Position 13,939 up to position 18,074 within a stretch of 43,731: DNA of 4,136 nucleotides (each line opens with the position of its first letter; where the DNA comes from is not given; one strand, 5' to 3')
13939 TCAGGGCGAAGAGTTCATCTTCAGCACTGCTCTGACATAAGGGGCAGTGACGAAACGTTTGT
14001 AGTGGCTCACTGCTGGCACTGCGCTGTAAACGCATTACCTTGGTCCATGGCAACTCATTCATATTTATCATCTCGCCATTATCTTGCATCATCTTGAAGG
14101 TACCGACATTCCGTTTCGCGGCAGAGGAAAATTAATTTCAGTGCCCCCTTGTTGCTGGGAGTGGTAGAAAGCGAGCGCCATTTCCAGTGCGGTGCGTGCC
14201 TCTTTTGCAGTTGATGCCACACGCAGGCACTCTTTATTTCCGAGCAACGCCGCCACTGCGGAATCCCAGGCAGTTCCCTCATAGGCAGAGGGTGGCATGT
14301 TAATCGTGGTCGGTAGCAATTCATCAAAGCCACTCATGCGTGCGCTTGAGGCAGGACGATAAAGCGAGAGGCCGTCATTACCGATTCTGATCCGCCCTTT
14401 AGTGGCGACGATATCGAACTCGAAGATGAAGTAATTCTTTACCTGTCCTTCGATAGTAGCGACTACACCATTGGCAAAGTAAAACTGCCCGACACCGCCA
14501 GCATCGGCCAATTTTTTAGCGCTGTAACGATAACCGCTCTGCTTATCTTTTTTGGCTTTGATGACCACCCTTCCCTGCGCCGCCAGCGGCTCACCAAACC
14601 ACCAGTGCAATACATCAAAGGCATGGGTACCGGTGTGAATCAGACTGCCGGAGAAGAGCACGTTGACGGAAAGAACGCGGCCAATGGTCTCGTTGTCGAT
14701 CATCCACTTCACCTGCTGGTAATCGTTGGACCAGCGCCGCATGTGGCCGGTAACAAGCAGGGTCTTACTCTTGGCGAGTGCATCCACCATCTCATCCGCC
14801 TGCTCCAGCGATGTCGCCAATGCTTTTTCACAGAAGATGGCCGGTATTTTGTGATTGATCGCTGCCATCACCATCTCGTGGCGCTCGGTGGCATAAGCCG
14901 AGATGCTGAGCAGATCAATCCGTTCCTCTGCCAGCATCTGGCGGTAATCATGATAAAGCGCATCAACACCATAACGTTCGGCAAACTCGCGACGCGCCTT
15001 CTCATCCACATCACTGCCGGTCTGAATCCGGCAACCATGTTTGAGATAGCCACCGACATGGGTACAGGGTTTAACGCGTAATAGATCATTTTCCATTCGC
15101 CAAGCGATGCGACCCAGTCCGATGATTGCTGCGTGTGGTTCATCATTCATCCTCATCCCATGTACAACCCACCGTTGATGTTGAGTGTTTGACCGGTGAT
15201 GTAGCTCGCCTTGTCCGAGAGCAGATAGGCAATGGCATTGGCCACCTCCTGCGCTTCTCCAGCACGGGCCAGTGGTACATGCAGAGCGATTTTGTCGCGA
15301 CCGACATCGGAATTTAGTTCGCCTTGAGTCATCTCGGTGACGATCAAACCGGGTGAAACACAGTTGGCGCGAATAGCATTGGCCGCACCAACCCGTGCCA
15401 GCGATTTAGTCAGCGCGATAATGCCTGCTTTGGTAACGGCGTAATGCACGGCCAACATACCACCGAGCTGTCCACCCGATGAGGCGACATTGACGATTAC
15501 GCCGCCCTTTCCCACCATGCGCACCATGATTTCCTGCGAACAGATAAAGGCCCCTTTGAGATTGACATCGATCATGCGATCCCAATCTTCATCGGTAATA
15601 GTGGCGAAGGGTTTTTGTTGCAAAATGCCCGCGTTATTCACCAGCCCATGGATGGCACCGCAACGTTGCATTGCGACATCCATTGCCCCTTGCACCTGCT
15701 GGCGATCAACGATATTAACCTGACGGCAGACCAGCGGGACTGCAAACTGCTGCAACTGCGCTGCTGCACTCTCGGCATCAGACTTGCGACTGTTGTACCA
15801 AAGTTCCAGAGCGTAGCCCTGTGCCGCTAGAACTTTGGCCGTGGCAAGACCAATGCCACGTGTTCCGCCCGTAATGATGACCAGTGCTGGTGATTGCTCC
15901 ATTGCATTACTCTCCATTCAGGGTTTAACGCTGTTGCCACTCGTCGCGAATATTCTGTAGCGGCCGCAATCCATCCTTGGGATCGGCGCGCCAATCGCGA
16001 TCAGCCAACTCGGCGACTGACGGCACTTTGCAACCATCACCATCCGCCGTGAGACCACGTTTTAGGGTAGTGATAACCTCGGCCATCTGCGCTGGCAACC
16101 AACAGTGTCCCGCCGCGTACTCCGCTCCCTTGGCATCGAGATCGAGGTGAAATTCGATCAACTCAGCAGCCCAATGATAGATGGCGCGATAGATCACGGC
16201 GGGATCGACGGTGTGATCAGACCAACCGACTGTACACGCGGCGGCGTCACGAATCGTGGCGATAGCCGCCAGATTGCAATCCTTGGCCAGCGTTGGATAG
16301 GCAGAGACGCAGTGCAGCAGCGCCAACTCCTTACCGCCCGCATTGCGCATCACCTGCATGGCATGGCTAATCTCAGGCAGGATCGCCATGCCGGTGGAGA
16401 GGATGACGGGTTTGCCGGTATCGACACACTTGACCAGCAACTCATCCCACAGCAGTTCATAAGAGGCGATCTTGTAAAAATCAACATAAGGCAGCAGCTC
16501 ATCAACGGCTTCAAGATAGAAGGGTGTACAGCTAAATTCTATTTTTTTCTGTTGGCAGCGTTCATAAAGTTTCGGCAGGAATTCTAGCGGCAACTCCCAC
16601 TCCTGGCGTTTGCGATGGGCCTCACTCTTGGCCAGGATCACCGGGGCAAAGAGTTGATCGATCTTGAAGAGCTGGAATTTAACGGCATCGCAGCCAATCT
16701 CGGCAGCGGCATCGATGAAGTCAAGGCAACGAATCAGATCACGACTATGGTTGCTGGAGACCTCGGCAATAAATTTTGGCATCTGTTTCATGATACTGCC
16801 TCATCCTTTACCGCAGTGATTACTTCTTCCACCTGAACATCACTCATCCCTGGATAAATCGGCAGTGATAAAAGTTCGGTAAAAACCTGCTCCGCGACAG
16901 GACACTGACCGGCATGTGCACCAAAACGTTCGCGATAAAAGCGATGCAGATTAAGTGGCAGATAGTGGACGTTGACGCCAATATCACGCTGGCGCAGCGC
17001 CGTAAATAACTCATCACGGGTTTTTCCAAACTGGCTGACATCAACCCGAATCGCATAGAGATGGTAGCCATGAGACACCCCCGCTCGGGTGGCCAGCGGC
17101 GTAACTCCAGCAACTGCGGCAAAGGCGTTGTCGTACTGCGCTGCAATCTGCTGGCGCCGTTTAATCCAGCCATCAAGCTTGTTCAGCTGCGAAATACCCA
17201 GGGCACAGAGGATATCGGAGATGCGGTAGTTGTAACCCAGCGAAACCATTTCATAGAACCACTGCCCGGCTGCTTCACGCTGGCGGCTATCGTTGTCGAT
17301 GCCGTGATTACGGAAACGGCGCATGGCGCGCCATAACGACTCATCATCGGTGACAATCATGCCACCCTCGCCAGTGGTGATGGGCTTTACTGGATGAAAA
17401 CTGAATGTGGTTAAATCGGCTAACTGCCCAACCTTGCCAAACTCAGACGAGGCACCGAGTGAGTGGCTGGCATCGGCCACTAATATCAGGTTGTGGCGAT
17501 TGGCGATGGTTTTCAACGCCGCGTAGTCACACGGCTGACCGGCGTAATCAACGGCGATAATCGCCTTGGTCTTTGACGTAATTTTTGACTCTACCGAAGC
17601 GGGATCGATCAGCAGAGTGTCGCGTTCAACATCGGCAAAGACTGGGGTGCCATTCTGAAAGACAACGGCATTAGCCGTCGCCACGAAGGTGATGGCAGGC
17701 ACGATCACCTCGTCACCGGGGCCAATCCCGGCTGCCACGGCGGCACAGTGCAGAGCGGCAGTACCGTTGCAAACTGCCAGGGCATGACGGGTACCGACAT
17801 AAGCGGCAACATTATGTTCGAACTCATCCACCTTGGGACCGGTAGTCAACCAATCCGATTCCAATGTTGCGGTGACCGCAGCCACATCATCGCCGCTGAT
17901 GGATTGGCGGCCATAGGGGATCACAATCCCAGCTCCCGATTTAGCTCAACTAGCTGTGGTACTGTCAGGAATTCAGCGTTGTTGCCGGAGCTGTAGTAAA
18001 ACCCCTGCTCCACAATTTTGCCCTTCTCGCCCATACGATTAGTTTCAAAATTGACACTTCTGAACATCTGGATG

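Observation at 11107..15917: ThDP-dependent (acetolactate-synthase-like) enzyme with SDR, Gfo/Idh/MocA oxidoreductase and zinc-ribbon methyltransferase embedded in a nonulosonate operon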

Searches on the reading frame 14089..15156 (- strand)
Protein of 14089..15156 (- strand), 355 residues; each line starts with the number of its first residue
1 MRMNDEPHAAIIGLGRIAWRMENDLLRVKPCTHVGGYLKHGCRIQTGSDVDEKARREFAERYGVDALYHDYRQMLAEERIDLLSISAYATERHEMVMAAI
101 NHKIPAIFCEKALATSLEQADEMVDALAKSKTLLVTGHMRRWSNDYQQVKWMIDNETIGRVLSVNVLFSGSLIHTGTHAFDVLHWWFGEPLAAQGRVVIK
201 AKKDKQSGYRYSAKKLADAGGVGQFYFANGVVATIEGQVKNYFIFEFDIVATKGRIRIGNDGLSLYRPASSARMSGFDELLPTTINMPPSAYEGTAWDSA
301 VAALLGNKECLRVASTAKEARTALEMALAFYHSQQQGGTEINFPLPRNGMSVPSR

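Call 3: search_protein_families(library=pfam, proteins=[window:14089-15156:-])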
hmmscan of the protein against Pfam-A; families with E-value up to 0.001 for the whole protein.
window:14089-15156:- (355 aa): 3 families
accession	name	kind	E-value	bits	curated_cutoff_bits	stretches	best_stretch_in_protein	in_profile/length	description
PF01408.29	GFO_IDH_MocA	-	4.2e-16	60.1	24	1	9-138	3-120/120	Oxidoreductase family, NAD-binding Rossmann fold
PF22725.1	GFO_IDH_MocA_C3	-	4.1e-10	40.2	27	1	122-257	6-124/124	GFO/IDH/MocA C-terminal domain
PF02894.22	GFO_IDH_MocA_C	-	2.1e-07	31.4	22.9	1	169-337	40-213/218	Oxidoreductase family, C-terminal alpha/beta domain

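Call 4: search_protein_families(library=ncbifam, proteins=[window:14089-15156:-])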
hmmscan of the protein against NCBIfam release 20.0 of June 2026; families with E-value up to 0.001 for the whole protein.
window:14089-15156:- (355 aa): 9 families
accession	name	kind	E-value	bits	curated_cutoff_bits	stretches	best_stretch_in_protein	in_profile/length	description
NF052679.1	InsChiInosDhIolG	equivalog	1.9e-21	76.5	540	1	41-189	27-187/343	bifunctional inositol 2-dehydrogenase/D-chiro-inositol 1-dehydrogenase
TIGR04380.1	myo_inos_iolG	equivalog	4.5e-20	71.8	355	1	10-166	5-150/330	inositol 2-dehydrogenase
NF040723.1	UDP-GlcNAcDh_Arch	equivalog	2.5e-17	63.3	450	1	44-166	27-146/302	UDP-N-acetylglucosamine 3-dehydrogenase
NF052479.1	LevoglcsnDh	equivalog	4.2e-12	45.4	650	1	48-166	42-159/386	levoglucosan dehydrogenase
NF041392.1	XylDh_Gfo6_Halo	equivalog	1.1e-06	27.8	350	1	48-175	49-177/350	D-xylose 1-dehydrogenase Gfo6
NF008607.0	PRK11579.1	subfamily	1.4e-06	27.5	330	1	68-165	53-149/346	oxidoreductase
NF007574.0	PRK10206.1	equivalog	3.5e-06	26.3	352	1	57-168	43-153/345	oxidoreductase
NF058563.1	BT_2159_fam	equivalog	6.1e-06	25.5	650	1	48-166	31-148/350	disaccharide 3-dehydrogenase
NF058561.1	BT_2158_fam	equivalog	0.0001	21.1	750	1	48-166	63-182/487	glycoside 3-dehydrogenase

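Call 12: search_solved_structures(query=window:14089-15156:-, max_evalue=0.001)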
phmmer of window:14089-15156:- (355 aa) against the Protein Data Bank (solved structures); distinct sequences matched with E-value up to 0.001: 37.
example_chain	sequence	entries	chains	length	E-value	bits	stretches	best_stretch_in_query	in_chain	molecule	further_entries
3mz0_A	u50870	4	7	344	1.1e-15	61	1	41-204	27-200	Inositol 2-dehydrogenase/D-chiro-inositol 3-dehydrogenase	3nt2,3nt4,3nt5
3cea_A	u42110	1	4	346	5.2e-15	58.7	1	8-163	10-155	Myo-inositol 2-dehydrogenase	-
3nto_A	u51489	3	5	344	1e-14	57.8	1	41-204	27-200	Inositol 2-dehydrogenase/D-chiro-inositol 3-dehydrogenase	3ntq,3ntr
4l9r_A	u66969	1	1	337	1.6e-14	57.1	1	41-203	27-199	Inositol 2-dehydrogenase/D-chiro-inositol 3-dehydrogenase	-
4l8v_A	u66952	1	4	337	1.6e-14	57.1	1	41-203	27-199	Inositol 2-dehydrogenase/D-chiro-inositol 3-dehydrogenase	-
3ezy_A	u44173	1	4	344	5.4e-14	55.4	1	47-161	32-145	Dehydrogenase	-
3ec7_A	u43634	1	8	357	5.8e-11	45.4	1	56-189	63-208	Putative Dehydrogenase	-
4mio_A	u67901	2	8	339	1.3e-08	37.7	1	41-166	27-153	Inositol 2-dehydrogenase/D-chiro-inositol 3-dehydrogenase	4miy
4mie_A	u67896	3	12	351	1.4e-08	37.6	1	41-166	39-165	Inositol 2-dehydrogenase/D-chiro-inositol 3-dehydrogenase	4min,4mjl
3e18_A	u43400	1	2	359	2.7e-08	36.6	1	55-254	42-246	oxidoreductase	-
7xr9_A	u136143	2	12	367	2.8e-08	36.6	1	44-161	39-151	DgpA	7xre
5uhw_A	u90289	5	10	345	4.6e-08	35.9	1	41-161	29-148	Oxidoreductase protein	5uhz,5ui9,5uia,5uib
6jw6_A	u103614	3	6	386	1.6e-07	34.1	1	40-171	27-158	Dehydrogenase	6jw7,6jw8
4had_A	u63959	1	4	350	2.8e-07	33.3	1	48-166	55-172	Probable oxidoreductase protein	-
3db2_A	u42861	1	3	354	1.1e-06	31.3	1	50-195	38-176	putative NADPH-dependent oxidoreductase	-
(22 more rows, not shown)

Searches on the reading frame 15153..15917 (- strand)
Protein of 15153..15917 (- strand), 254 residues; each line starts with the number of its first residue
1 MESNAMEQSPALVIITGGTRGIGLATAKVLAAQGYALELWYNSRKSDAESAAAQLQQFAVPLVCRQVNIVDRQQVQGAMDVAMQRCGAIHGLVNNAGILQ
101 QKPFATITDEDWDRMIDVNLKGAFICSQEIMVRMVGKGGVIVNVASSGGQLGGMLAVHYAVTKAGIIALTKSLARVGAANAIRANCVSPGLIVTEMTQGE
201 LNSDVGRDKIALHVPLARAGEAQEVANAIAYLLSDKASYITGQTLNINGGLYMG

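Call 3: search_protein_families(library=pfam, proteins=[window:15153-15917:-])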
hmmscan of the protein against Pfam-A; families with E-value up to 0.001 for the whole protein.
window:15153-15917:- (254 aa): 4 families
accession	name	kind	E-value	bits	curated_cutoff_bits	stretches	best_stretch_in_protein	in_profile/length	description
PF13561.12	adh_short_C2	-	5.4e-58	196.8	27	1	20-251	6-235/236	Enoyl-(Acyl carrier protein) reductase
PF00106.31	adh_short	-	9.2e-50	169.3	26.6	1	13-199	3-189/195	short chain dehydrogenase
PF08659.16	KR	-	3e-19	70.1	22.6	1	12-178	2-168/180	KR domain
PF23441.1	SDR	-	1.2e-07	31.8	27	1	11-253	8-257/258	SDR-like rossmann domain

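Call 4: search_protein_families(library=ncbifam, proteins=[window:15153-15917:-])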
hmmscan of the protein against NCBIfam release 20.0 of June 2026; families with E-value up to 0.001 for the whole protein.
window:15153-15917:- (254 aa): 226 families (the best 25 are shown)
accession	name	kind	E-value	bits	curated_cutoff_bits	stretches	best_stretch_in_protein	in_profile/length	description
TIGR01830.1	3oxo_ACP_reduc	equivalog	2.6e-65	220.5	297.75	1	13-252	1-239/239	3-oxoacyl-[acyl-carrier-protein] reductase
NF009466.0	PRK12826.1-2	subfamily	1e-62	211.8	222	1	12-253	5-246/248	3-oxoacyl-ACP reductase FabG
NF004198.0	PRK05653.1-3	equivalog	3.3e-60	203.6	296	1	12-253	9-248/248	3-oxoacyl-ACP reductase FabG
NF004199.0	PRK05653.1-4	equivalog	8.3e-59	199.1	301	1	10-253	5-247/247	3-oxoacyl-ACP reductase FabG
NF004200.0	PRK05653.1-5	equivalog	3.7e-58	196.9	273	1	13-251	5-241/242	3-oxoacyl-ACP reductase FabG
NF004197.0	PRK05653.1-1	equivalog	8.5e-58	195.9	332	1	12-253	9-248/249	3-oxoacyl-ACP reductase FabG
NF009464.0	PRK12824.1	subfamily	9.1e-57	192.5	269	1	12-253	4-244/245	3-oxoacyl-ACP reductase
NF005559.1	PRK07231.1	subfamily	8.5e-56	189.2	215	1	12-252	6-248/249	glucose 1-dehydrogenase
TIGR01829.1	AcAcCoA_reduct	subfamily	6.7e-53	179.8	302.1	1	13-253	3-242/242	acetoacetyl-CoA reductase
NF052558.1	MBtsdlDhBudC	equivalog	3.4e-52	177.5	270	1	12-251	5-241/250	meso-2,3-butanediol dehydrogenase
NF009384.0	PRK12743.1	equivalog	1.3e-50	172.1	264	1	8-252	4-248/258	SDR family oxidoreductase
TIGR01831.1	fabG_rel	equivalog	2.8e-50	170.9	338.85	1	13-251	1-238/239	3-ketoacyl-ACP reductase FabG2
NF047420.2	EF_P_mod_YmfI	equivalog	5.1e-50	170.4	238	1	13-252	2-236/236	elongation factor P 5-aminopentanone reductase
NF053542.1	FlxB_rubin_SDR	equivalog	1.8e-49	168.6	340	1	13-251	3-239/239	flexirubin biosynthesis SDR family reductase FlxB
NF004777.0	PRK06123.1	equivalog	1.1e-48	165.9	383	1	12-250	5-248/249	SDR family oxidoreductase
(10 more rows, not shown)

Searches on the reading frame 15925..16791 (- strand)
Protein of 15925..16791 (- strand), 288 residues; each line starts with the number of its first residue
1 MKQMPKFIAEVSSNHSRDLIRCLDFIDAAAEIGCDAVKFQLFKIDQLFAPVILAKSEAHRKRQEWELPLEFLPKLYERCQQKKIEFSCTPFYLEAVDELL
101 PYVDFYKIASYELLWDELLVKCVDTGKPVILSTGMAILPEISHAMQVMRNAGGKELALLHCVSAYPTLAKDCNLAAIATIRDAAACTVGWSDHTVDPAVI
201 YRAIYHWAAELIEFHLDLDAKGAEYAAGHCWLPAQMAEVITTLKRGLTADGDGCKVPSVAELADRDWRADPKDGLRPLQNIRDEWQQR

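Call 3: search_protein_families(library=pfam, proteins=[window:15925-16791:-])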
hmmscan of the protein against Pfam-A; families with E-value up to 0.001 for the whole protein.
window:15925-16791:- (288 aa): 1 family
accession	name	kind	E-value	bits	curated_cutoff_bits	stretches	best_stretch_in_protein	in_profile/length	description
PF03102.20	NeuB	-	7.5e-57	193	22.1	1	26-254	2-240/241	NeuB family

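Call 4: search_protein_families(library=ncbifam, proteins=[window:15925-16791:-])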
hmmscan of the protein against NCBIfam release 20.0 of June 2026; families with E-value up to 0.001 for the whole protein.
window:15925-16791:- (288 aa): 2 families
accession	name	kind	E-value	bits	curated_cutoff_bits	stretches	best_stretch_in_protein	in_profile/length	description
TIGR03569.1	NeuB_NnaB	equivalog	1.3e-47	162.5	399.65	1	8-265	4-273/329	N-acetylneuraminate synthase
TIGR03586.1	PseI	equivalog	2e-47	162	340.25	1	5-251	2-258/327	pseudaminic acid synthase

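Call 43: search_protein_families(library=pfam, proteins=[window:15925-16791:-], max_evalue=5)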
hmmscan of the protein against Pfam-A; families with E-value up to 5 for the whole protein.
window:15925-16791:- (288 aa): 1 family
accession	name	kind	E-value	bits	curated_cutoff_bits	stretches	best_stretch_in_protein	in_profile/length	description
PF03102.20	NeuB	-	7.5e-57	193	22.1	1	26-254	2-240/241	NeuB family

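Call 45: search_solved_structures(query=window:15925-16791:-, max_evalue=0.001, show_alignments=2)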
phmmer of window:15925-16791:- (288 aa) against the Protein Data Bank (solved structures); distinct sequences matched with E-value up to 0.001: 8.
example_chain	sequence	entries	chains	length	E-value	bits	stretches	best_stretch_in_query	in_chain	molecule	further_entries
1vli_A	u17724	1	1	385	8.6e-28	100.8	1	4-244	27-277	Spore coat polysaccharide biosynthesis protein spsE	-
6ncs_A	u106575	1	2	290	5.9e-26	94.7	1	7-268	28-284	N-acetylneuraminic acid (Sialic acid) synthetase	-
8h2c_A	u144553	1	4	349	2.4e-20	76.3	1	7-220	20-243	Pseudaminic acid synthase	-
1xuu_A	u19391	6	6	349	2.1e-18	70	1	4-215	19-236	polysialic acid capsule biosynthesis protein SiaC | N-acetylneuraminate synthase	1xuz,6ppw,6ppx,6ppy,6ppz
4ipi_A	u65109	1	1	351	2.1e-18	70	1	4-215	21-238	Polysialic acid capsule biosynthesis protein SiaC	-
4ipj_A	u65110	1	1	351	2.1e-18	69.9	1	4-215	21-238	Polysialic acid capsule biosynthesis protein SiaC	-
2wqp_A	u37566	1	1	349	4.7e-17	65.5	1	4-215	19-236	POLYSIALIC ACID CAPSULE BIOSYNTHESIS PROTEIN SIAC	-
3g8r_A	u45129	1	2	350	4e-15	59.2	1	4-254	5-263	Probable spore coat polysaccharide biosynthesis protein E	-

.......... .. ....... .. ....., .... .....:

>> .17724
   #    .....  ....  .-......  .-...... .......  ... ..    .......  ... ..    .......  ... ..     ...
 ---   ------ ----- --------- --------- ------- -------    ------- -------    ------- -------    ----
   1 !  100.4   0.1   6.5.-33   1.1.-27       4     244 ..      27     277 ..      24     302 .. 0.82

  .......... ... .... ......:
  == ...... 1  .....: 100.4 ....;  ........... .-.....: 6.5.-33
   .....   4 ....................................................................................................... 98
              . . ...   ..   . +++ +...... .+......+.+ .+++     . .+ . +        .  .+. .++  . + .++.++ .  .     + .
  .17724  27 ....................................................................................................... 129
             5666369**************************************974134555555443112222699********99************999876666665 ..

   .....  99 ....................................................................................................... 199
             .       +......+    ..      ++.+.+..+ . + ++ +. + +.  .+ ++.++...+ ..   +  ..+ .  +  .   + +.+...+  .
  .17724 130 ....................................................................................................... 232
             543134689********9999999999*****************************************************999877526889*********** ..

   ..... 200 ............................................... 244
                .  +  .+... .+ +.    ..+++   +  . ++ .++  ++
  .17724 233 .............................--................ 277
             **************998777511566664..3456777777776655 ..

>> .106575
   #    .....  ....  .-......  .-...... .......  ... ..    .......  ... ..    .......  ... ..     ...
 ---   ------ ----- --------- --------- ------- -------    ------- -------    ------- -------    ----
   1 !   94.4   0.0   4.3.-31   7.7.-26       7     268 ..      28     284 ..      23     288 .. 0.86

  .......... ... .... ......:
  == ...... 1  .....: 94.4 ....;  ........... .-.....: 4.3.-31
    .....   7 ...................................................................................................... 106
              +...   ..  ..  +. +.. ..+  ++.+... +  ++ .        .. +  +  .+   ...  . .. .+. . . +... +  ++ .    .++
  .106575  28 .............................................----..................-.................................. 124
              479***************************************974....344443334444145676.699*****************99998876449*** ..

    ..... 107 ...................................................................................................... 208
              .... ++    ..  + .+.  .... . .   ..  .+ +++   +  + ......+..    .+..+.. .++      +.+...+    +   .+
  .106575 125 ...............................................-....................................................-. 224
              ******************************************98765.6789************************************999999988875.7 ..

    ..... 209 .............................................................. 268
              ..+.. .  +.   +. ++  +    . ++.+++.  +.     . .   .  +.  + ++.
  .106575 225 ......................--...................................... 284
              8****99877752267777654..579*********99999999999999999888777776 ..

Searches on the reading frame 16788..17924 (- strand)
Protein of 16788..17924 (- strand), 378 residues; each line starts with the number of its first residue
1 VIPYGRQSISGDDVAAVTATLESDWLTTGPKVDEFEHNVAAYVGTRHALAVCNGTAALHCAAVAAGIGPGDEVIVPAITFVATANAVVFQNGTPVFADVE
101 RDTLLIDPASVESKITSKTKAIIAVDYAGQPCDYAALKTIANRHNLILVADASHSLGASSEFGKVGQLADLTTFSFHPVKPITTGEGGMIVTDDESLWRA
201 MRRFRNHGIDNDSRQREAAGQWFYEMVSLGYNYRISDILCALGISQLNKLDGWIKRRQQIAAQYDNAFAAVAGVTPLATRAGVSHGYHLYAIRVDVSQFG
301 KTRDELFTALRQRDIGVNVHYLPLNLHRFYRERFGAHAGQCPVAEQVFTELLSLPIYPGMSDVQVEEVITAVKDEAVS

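Call 3: search_protein_families(library=pfam, proteins=[window:16788-17924:-])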
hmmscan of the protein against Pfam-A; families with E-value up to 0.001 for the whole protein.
window:16788-17924:- (378 aa): 5 families
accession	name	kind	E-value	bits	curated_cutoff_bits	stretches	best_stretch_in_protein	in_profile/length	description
PF01041.23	DegT_DnrJ_EryC1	-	1.3e-127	426.4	19.8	1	9-372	3-359/360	DegT/DnrJ/EryC1/StrS aminotransferase family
PF00155.27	Aminotran_1_2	-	5.9e-10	39.3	19.7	1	32-162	44-196/361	Aminotransferase class I and II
PF01212.27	Beta_elim_lyase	-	1.1e-06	28.6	27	1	17-276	19-273/288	Beta-eliminating lyase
PF01053.26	Cys_Met_Meta_PP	-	0.0001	21.4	27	1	29-154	51-176/381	Cys/Met metabolism PLP-dependent enzyme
PF01276.26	OKR_DC_1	-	0.00033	20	27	0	13-106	50-142/417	Orn/Lys/Arg decarboxylase, major domain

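Call 4: search_protein_families(library=ncbifam, proteins=[window:16788-17924:-])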
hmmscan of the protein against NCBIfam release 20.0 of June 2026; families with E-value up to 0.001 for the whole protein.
window:16788-17924:- (378 aa): 30 families (the best 25 are shown)
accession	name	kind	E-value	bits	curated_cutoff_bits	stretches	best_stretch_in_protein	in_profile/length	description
TIGR03588.1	PseC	equivalog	3.1e-135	450.9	423.5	1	1-373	1-377/380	UDP-4-amino-4,6-dideoxy-N-acetyl-beta-L-altrosamine transaminase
NF008658.2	PRK11658.1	equivalog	1.8e-101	339.5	631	1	2-374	5-375/379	UDP-4-amino-4-deoxy-L-arabinose aminotransferase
TIGR04181.1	NHT_00031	hypoth_equivalog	6.9e-74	248.9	420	1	9-355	8-357/359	LegC family aminotransferase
NF008687.0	PRK11706.1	equivalog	2.1e-71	240.7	375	1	1-374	1-372/375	dTDP-4-amino-4,6-dideoxygalactose transaminase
TIGR04427.1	PLP_DesI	equivalog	1.2e-63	215.6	650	1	18-370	39-377/390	dTDP-4-dehydro-6-deoxyglucose aminotransferase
TIGR02379.1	ECA_wecE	subfamily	1.1e-56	192.3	434.85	1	1-374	1-373/376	dTDP-4-amino-4,6-dideoxy-D-glucose transaminase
NF011936.0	PRK15407.1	equivalog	8.7e-52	176.3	423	1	6-374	41-434/440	lipopolysaccharide biosynthesis protein RfbH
NF005816.0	PRK07682.1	equivalog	8.2e-09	34.6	620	1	53-152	97-203/390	aminotransferase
NF004975.0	PRK06348.1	equivalog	5.2e-08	32.3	549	1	51-125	95-169/384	pyridoxal phosphate-dependent aminotransferase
NF004769.0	PRK06107.1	equivalog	1.6e-07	30.4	617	1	46-123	93-171/402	aspartate transaminase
NF006096.0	PRK08248.1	equivalog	2.5e-07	29.7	726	1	30-206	64-239/431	homocysteine synthase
NF000586.1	PRK00011.1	subfamily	1.3e-06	27.5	335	1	63-203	95-242/404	serine hydroxymethyltransferase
NF041364.1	GntC_guanitoxin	equivalog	1.9e-06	27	415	1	50-152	64-174/356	guanitoxin biosynthesis PLP-dependent (S)-gamma-hydroxy-L-arginine cyclodehydratase GntC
NF004650.0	PRK05994.1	equivalog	2.3e-06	26.7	667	1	30-153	63-186/427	O-acetylhomoserine aminocarboxypropyltransferase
NF004757.0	PRK06084.1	equivalog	3.8e-06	26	790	1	30-155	58-183/425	bifunctional O-acetylhomoserine aminocarboxypropyltransferase/cysteine synthase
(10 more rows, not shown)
